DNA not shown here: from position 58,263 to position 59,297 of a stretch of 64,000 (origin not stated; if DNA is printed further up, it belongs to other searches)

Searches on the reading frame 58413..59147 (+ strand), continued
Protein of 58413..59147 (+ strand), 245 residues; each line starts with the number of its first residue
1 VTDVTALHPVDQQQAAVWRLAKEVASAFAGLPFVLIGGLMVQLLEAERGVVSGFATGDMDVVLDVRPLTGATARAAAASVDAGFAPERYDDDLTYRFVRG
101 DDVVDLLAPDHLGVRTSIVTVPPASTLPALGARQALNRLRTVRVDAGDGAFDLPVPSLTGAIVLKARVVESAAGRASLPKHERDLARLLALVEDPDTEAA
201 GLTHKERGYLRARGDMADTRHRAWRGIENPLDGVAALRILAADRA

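Call 52: search_dna_similar(query=window:58413-59147:+, collection=plasmids, mode=protein, max_evalue=0.001, max_rows=15)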
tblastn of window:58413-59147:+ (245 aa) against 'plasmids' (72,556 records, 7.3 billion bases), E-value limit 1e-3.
Records with a match: 29; places in all: 29; records where one place covers at least 80% of the query: 28.
Best place of each record, by identity: <60% 29.
By first word of the organism name: Rhodococcus 19; Arthrobacter 4; Pseudarthrobacter 2; Tsukamurella 2; Glutamicibacter 1; Paenarthrobacter 1.
By predicted mobility (MOB-suite, as given by PLSDB): non-mobilizable 13; mobilizable 12; conjugative 4.
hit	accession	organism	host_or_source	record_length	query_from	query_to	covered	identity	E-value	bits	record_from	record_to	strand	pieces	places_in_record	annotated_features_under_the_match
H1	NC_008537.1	Arthrobacter sp. FB24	-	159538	18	245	93%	29.9%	8e-12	72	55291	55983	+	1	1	hypothetical protein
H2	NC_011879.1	Pseudarthrobacter chlorophenolicus A6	-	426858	18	243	92%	29.0%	5e-9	63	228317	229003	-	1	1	hypothetical protein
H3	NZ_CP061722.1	Pseudarthrobacter sp. BIM B-2242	cell culture,paddy soil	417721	18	243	92%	28.6%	1e-12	74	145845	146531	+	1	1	hypothetical protein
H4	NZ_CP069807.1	Glutamicibacter protophormiae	cell culture,water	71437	23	243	90%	29.1%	3e-7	58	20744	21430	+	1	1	hypothetical protein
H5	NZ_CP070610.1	Rhodococcus koreensis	cell culture,rhizosphere of apple ...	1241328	5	224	90%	29.2%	9e-7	57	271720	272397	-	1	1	record has no annotation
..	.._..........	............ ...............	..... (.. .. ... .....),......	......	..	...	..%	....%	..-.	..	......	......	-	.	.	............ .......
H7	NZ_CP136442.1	Paenarthrobacter sp. AT5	atrazine-producing pesticide factory ...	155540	18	243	92%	28.1%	8e-10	66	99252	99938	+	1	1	hypothetical protein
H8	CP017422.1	Arthrobacter sp. ZXY-2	whole organism,soil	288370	18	243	92%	28.1%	2e-9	65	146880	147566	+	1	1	hypothetical protein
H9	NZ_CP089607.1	Rhodococcus qingshengii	cell culture,activated sludge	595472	15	225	86%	29.9%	2e-9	65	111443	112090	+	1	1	hypothetical protein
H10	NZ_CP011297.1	Rhodococcus erythropolis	pure culture,soil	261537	15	224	86%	29.7%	2e-8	62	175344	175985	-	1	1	hypothetical protein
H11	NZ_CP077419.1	Rhodococcus qingshengii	pure culture,oil-contaminated water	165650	15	224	86%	29.7%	4e-8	61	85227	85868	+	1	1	hypothetical protein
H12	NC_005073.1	Rhodococcus erythropolis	-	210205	15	224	86%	29.7%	4e-8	61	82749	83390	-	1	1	hypothetical protein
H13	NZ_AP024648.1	Arthrobacter sp. StoSoilB13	-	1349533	18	241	91%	27.6%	1e-8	62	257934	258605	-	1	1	record has no annotation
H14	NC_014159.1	Tsukamurella paurometabola DSM 20162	-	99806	23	243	90%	28.0%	2e-5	52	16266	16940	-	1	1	nucleotidyl transferase AbiEii/AbiGii toxin family protein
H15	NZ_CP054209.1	Rhodococcus qingshengii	cell culture,carbendazim contaminated ...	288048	15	225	86%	29.0%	3e-8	61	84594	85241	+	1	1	hypothetical protein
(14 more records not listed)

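Call 63: find_encoding_contigs(protein=P0050, flank=8000, max_places=1)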
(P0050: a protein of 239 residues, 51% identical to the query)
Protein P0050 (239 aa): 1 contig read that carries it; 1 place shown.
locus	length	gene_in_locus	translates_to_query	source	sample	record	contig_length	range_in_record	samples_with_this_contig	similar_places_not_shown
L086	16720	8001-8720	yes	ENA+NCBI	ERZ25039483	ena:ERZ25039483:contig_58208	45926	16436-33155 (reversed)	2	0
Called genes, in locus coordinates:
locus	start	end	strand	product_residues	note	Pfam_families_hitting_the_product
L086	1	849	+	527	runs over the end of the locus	PF00376:MerR, PF13411:MerR_1, PF02607:B12-binding_2, PF02310:B12-binding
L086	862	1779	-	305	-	PF01619:Pro_dh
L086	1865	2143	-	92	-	-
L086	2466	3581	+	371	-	PF02872:5_nucleotid_C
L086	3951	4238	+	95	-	PF13237:Fer4_10 (faint), PF14697:Fer4_21 (faint), PF13183:Fer4_8 (faint), PF25160:LdpA_Fe-S-bd (weak), PF12838:Fer4_7, PF00037:Fer4, PF12797:Fer4_2 (weak), PF12837:Fer4_6 (weak), +3 more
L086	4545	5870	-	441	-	PF02012:BNR (faint), PF13088:BNR_2 (faint), PF14870:PSII_BNR (faint), PF15902:Sortilin-Vps10 (weak)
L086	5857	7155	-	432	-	PF04542:Sigma70_r2, PF13088:BNR_2 (faint)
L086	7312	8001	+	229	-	PF12728:HTH_17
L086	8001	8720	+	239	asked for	-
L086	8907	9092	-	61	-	-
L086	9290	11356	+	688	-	PF19291:TREH_N, PF00723:Glyco_hydro_15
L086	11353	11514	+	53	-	-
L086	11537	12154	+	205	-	PF01865:PhoU_div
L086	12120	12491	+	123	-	-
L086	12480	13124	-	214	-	PF13521:AAA_28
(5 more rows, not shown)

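Call 64: find_encoding_contigs(protein=P0023, flank=8000, max_places=1)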
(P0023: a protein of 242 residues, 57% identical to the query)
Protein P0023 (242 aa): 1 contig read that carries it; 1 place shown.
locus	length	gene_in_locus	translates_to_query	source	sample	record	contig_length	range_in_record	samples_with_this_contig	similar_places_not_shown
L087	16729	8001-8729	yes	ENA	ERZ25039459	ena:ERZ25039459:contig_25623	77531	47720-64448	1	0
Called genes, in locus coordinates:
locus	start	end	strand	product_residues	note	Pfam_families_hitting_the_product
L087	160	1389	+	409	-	PF13173:AAA_14, PF13635:DUF4143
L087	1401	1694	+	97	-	-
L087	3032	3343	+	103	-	PF17874:TPR_MalT (weak)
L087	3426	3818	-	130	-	-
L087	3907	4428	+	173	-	PF13384:HTH_23 (faint), PF17874:TPR_MalT, PF00196:GerE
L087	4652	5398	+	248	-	PF14329:DUF4386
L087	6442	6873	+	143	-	PF13602:ADH_zinc_N_2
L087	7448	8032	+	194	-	-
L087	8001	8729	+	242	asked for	-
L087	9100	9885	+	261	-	PF09407:AbiEi_1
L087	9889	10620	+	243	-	PF08843:AbiEii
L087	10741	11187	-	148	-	PF10604:Polyketide_cyc2, PF03364:Polyketide_cyc (weak)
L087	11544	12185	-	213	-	-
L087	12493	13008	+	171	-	-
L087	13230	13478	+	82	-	-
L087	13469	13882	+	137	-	PF01850:PIN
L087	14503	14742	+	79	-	PF02604:PhdYeFM_antitox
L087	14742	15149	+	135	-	PF01850:PIN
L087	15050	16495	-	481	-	PF00890:FAD_binding_2 (faint), PF01266:DAO, PF12831:FAD_oxidored (weak), PF13450:NAD_binding_8, PF01593:Amino_oxidase (faint)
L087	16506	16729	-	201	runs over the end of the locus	PF00440:TetR_N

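Call 65: find_encoding_contigs(protein=P0076, flank=8000, max_places=1)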
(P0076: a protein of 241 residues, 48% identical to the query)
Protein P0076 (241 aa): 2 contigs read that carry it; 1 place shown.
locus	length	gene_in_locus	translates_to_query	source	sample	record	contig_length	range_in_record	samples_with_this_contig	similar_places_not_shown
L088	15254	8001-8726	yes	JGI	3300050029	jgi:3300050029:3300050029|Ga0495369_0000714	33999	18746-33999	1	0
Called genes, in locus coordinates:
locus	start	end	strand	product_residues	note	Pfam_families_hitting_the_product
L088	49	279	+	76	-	-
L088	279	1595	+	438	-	PF02683:DsbD_TM (weak), PF00578:AhpC-TSA, PF08534:Redoxin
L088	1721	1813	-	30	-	-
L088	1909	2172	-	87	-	-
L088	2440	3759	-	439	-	-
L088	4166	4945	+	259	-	-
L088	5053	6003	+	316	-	-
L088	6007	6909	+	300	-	-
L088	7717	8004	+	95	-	-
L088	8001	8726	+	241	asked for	-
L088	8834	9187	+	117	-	PF11225:DUF3024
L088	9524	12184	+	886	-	PF25873:WHD_MalT, PF13181:TPR_8 (faint), PF17874:TPR_MalT, PF07719:TPR_2 (faint), PF13424:TPR_12 (weak), PF00196:GerE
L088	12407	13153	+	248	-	PF14329:DUF4386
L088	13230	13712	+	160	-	-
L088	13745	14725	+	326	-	PF08240:ADH_N, PF00107:ADH_zinc_N, PF13602:ADH_zinc_N_2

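Call 68: find_homologous_proteins(query=L087:9100-9882:+, max_evalue=0.00001)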
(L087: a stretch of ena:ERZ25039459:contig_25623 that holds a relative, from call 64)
Query L087:9100-9882:+ (261 aa): 144 proteins with E <= 0.00001 among 8000 candidates; the best 120 are listed.
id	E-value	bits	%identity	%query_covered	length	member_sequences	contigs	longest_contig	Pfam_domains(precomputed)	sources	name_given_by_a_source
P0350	2.7e-145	501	92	100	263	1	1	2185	PF09407.17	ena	-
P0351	4.1e-145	500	91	100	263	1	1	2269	PF09407.17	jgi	-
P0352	2.2e-141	488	89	100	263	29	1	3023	PF09407.17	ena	-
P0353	1.6e-140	485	89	100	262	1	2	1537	PF09407.17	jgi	jgi:hypothetical protein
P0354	7.6e-139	480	87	100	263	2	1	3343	PF09407.17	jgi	-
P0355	8.5e-136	470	84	100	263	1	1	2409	PF09407.17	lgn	-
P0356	2.4e-135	468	87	100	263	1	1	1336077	PF09407.17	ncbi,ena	-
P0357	2.0e-133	462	85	100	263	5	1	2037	PF09407.17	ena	-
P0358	6.1e-133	460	83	100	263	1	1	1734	PF09407.17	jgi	jgi:hypothetical protein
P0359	2.1e-132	459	85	100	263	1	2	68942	PF09407.17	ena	-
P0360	1.3e-131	456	81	100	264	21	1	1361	PF09407.17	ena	-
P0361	1.4e-131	456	80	100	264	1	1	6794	PF09407.17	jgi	jgi:hypothetical protein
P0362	2.5e-131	455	83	100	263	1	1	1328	PF09407.17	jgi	jgi:hypothetical protein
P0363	3.3e-131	455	84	100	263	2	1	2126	PF09407.17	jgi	jgi:hypothetical protein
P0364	1.5e-129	449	79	100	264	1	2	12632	PF09407.17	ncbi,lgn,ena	-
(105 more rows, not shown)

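Call 77: search_solved_structures(query=L087:9889-10617:+, max_evalue=10, show_alignments=0)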
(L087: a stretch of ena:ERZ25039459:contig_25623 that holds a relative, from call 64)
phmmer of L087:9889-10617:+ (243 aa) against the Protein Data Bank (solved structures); distinct sequences matched with E-value up to 10: 0.

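Call 82: get_annotated_region(hit=H14, flank=4000)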
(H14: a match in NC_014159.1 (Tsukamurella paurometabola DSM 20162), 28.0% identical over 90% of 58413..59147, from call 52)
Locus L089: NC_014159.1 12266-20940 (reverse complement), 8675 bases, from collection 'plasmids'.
description: Tsukamurella paurometabola DSM 20162 plasmid pTpau01, complete sequence
organism: Tsukamurella paurometabola DSM 20162 (NCBI taxid 521096)
taxonomy: Bacteria; Actinomycetota; Actinomycetes; Mycobacteriales; Tsukamurellaceae; Tsukamurella; Tsukamurella paurometabola; Tsukamurella paurometabola DSM 20162
host: -; source: -; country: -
typing (MOB-suite, as given by PLSDB): mobilizable; replicon rep_cluster_1577; relaxase MOBF
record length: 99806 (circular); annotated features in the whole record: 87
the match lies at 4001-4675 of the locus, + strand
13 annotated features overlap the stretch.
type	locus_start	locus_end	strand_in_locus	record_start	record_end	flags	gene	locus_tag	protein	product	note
CDS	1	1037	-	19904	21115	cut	-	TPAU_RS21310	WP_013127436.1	IS110 family transposase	-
CDS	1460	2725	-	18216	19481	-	-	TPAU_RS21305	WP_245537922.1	IS256 family transposase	-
CDS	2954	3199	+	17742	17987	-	-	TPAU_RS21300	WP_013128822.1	hypothetical protein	-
CDS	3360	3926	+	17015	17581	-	-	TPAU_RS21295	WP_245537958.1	DNA-binding protein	-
CDS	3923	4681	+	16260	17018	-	-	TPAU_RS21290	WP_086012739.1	nucleotidyl transferase AbiEii/AbiGii toxin family protein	-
CDS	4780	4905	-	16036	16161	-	-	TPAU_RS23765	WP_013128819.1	hypothetical protein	-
CDS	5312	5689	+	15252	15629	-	-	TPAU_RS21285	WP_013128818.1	hypothetical protein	-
CDS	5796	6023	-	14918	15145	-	-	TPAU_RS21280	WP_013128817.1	ribbon-helix-helix domain-containing protein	-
CDS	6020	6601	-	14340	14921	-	-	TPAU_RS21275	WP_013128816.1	ParA family protein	-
CDS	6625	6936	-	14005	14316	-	-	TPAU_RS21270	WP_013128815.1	hypothetical protein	-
CDS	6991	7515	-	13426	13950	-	-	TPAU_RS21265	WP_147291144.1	hypothetical protein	-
CDS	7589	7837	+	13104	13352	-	-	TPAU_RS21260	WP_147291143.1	hypothetical protein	-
CDS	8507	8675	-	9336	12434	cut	mobF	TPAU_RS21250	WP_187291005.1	MobF family relaxase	-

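Call 83: get_annotated_region(hit=H1, flank=4000)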
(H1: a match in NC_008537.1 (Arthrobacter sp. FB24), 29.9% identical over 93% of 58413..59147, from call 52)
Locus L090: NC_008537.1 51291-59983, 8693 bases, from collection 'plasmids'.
description: Arthrobacter sp. FB24 plasmid 1, complete sequence
organism: Arthrobacter sp. FB24 (NCBI taxid 290399)
taxonomy: Bacteria; Actinomycetota; Actinomycetes; Micrococcales; Micrococcaceae; Arthrobacter; Arthrobacter sp. FB24
host: -; source: -; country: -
typing (MOB-suite, as given by PLSDB): conjugative; replicon rep_cluster_1210; relaxase MOBP; mating-pair formation MPF_T
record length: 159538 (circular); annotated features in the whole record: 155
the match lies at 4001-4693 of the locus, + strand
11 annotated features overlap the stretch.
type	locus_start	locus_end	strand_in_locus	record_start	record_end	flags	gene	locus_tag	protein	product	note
CDS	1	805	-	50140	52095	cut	-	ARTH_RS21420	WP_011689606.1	cation-translocating P-type ATPase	-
CDS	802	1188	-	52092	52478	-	-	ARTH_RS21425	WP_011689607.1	metalloregulator ArsR/SmtB family transcription factor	GO:0006355 - regulation of DNA-templated transcription [Evidence IEA]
CDS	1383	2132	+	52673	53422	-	-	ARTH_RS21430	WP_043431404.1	cytochrome c biogenesis CcdA family protein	-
CDS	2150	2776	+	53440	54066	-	-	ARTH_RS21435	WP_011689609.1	TlpA disulfide reductase family protein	-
CDS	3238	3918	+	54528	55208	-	-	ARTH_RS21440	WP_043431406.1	helix-turn-helix domain-containing protein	-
CDS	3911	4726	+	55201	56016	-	-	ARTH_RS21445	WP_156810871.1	hypothetical protein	-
CDS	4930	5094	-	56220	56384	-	-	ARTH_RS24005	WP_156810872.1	hypothetical protein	-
CDS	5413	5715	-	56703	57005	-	-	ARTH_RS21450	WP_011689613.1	DUF4193 domain-containing protein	-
CDS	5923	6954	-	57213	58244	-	-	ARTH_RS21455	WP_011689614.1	PDDEXK nuclease domain-containing protein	-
CDS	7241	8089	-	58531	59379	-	-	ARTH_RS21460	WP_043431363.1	SURF1 family protein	-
CDS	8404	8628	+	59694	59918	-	-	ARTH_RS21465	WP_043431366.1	DUF3188 domain-containing protein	-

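Call 84: find_encoding_contigs(protein=P0067, flank=9000, max_places=1)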
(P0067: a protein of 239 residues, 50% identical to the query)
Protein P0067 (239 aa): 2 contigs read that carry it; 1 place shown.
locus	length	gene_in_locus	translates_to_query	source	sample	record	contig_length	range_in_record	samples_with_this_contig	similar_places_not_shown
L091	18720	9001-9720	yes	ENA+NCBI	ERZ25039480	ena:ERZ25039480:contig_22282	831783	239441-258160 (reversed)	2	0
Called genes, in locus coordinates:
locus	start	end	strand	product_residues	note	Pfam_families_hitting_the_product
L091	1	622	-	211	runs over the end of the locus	PF03848:TehB (weak), PF05724:TPMT, PF13489:Methyltransf_23, PF13847:Methyltransf_31, PF08241:Methyltransf_11, PF08242:Methyltransf_12, PF13649:Methyltransf_25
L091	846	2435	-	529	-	PF00370:FGGY_N, PF02782:FGGY_C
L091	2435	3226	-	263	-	PF00702:Hydrolase, PF13344:Hydrolase_6, PF13242:Hydrolase_like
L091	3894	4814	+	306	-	PF02899:Phage_int_SAM_1 (weak), PF00589:Phage_integrase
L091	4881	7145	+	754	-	-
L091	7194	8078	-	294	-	-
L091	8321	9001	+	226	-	PF12728:HTH_17 (weak), PF21531:Rv2175c_wHTH (weak)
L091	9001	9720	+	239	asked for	-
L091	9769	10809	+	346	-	-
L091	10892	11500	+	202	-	PF13338:AbiEi_4, PF17194:AbiEi_3_N (weak), PF09407:AbiEi_1 (weak)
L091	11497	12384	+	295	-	PF08843:AbiEii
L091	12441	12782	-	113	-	PF01381:HTH_3, PF13560:HTH_31 (weak)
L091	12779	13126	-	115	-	PF05973:Gp49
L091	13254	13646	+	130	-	-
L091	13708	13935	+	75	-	PF09851:SHOCT (faint)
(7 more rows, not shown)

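Call 88: search_protein_families(library=padloc, alignment_id=A5, max_evalue=0.01)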
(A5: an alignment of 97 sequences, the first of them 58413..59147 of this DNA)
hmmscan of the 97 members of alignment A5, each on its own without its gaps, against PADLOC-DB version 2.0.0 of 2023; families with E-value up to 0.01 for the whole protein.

A. member 1, window:58413-59147:+ (245 aa): 0 families

B. families by the number of members that match (of 97 scanned): 6 families
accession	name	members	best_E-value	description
PDLC04516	PDC-M21B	9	0.0014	-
PDLC02303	AbiEii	6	3.2e-05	AbiEii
PDLC02291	AbiEii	6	0.0015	AbiEii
PDLC00543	JetB2|JetB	1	0.0024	DUF2398 domain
PDLC02295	AbiEii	1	0.0084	AbiEii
PDLC01617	Cas6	1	0.0091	"CAS-I,CAS-II,CAS-III,CAS-IV,CAS-V,CAS-VI; crRNAmaturation"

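Call 89: search_protein_families(library=ncbifam, alignment_id=A5, max_evalue=0.01)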
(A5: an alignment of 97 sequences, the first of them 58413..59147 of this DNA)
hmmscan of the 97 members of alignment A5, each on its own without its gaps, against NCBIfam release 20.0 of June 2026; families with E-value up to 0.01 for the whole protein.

A. member 1, window:58413-59147:+ (245 aa): 0 families

B. families by the number of members that match (of 97 scanned): 1 family
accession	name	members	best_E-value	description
NF005037.0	PRK06452.1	1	0.0086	succinate dehydrogenase flavoprotein subunit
